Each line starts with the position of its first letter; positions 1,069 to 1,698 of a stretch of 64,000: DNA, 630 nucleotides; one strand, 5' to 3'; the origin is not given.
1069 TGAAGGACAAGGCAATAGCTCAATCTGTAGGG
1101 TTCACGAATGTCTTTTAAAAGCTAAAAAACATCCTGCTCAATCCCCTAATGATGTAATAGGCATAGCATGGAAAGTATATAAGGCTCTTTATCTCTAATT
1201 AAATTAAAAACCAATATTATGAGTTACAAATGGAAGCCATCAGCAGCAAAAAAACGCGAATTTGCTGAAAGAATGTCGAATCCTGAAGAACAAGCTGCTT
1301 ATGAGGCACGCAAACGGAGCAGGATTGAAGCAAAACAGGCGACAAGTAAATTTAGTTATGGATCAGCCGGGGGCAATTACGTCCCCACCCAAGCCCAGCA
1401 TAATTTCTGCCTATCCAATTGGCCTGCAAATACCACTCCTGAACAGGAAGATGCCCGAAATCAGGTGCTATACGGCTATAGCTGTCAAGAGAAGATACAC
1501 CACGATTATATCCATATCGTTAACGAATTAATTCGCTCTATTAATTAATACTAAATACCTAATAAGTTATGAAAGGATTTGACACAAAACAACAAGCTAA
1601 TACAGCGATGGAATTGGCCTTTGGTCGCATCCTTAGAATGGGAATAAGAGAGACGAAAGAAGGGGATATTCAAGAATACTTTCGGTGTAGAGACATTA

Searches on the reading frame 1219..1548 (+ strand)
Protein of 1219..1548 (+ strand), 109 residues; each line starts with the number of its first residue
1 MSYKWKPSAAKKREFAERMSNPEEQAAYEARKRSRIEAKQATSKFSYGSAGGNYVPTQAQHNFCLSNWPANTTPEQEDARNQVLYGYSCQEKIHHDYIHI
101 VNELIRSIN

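Call 41: find_encoding_contigs(protein=window:1219-1548:+, flank=10000, max_places=3)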
Protein window:1219-1548:+ (109 aa): 3 contigs read that carry it; 1 place shown.
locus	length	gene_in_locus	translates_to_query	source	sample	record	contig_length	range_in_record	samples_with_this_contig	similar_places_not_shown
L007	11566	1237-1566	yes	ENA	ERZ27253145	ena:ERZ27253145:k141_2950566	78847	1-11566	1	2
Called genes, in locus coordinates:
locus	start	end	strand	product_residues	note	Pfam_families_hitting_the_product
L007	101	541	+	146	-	-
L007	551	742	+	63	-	-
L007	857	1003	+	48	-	-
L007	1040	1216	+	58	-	-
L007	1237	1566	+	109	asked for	-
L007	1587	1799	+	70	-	-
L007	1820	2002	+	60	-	-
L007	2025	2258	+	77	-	-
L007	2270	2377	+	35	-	-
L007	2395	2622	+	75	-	-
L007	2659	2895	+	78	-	-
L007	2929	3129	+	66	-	-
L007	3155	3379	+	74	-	-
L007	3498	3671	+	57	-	-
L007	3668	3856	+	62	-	-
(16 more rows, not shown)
